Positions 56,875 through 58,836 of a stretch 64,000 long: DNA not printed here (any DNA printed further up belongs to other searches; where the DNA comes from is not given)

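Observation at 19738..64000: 44-kb extracytoplasmic glycosylation super-locus with ~22 GT-C transferases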

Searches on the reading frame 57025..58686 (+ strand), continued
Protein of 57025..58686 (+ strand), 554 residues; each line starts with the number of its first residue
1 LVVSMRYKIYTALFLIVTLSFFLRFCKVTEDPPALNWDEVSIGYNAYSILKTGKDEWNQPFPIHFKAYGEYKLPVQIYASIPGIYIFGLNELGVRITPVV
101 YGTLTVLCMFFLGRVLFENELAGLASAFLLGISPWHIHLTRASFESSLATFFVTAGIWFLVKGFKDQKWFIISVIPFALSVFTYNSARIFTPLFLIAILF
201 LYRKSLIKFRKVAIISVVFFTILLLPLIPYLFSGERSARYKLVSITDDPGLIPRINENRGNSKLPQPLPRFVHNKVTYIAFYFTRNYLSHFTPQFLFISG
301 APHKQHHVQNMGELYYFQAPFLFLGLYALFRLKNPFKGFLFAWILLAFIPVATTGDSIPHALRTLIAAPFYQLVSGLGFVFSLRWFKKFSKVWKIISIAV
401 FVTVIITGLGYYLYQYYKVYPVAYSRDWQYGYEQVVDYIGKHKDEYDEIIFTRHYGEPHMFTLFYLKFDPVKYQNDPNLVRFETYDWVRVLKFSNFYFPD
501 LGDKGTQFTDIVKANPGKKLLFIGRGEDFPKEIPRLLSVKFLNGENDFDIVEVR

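Call 69: fold_search(model_id=the predicted structure, library=pdb)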
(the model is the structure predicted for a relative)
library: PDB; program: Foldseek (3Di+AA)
matches with E <= 10: 236; with E <= 0.001: 26
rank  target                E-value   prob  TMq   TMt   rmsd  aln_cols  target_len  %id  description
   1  9n9j_I                3.4e-08  1.00  0.49  0.40  14.4       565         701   13  Structure of a GRP94 folding intermediate engaged with a CCDC134- and FKBP11-bound secretory translocon (released 2025-11-19)
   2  6ftg_5                3.7e-08  1.00  0.52  0.45  12.3       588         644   15  Subtomogram average of OST-containing ribosome-translocon complexes from canine rough microsomal membranes (released 2018-03-21)
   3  8b6l_I                4.4e-08  1.00  0.51  0.43  12.7       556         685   14  Subtomogram average of the human Sec61-TRAP-OSTA-translocon (released 2022-12-07)
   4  6s7t_A                5.8e-08  1.00  0.51  0.41  12.3       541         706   14  Cryo-EM structure of human oligosaccharyltransferase complex OST-B (released 2019-12-18)
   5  5f15                  7.8e-08  1.00  0.55  0.56   9.0       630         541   13  Crystal Structure of ArnT from Cupriavidus metallidurans bound to Undecaprenyl phosphate (released 2016-02-17)
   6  7e9s_A                1.3e-07  1.00  0.48  0.32  12.9       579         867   16  Archaeal oligosaccharyltransferase AglB from Archaeoglobus fulgidus in complex with an inhibitory peptide and a dolich (released 2021-09-08)
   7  6s7o_A                1.7e-07  1.00  0.52  0.45  12.2       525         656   13  Cryo-EM structure of human oligosaccharyltransferase complex OST-A (released 2019-12-18)
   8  8pn9_A                3.4e-07  1.00  0.52  0.45  12.2       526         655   12  Structure of human oligosaccharyltransferase OST-A complex bound to NGI-1 (released 2024-05-08)
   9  5ezm                  4.0e-07  1.00  0.55  0.56   9.8       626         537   12  Crystal Structure of ArnT from Cupriavidus metallidurans in the apo state (released 2016-02-17)
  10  3wak                  4.2e-07  1.00  0.49  0.33  12.3       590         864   14  Crystal structure of the Archaeoglobus fulgidus oligosaccharyltransferase (O29867_ARCFU) in the apo form (released 2013-10-30)
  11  8agc_A                5.4e-07  1.00  0.51  0.41  13.0       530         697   10  Structure of yeast oligosaccharylransferase complex with lipid-linked oligosaccharide and non-acceptor peptide bound (released 2022-12-07)
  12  5gmy_A                1.1e-06  1.00  0.52  0.35  12.1       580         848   14  Crystal structure of the Archaeoglobus fulgidus oligosaccharyltransferase (O29867_ARCFU) tethered with an acceptor pep (released 2017-02-01)
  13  3waj                  1.9e-06  1.00  0.49  0.36  11.8       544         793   13  Crystal structure of the Archaeoglobus fulgidus oligosaccharyltransferase (O29867_ARCFU) complex with Zn and sulfate (released 2013-10-30)
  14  9i5k_A                2.2e-06  1.00  0.48  0.53  11.8       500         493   16  Structure of the Chaetomium thermophilum Pmt4 homodimer (C2 symmetry) (released 2025-12-24)
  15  8age_A                4.9e-06  1.00  0.49  0.43  10.5       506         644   12  Structure of yeast oligosaccharylransferase complex with acceptor peptide bound (released 2022-12-07)
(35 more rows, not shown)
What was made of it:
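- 57025..58689 (+): GT-C, group A (the best conserved member). Foldseek top 33 hits are all GT-C; ArnT TM-score 0.55 (call 69).
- Pmt4 and Pmt1-Pmt2 are among the structural matches (call 69).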
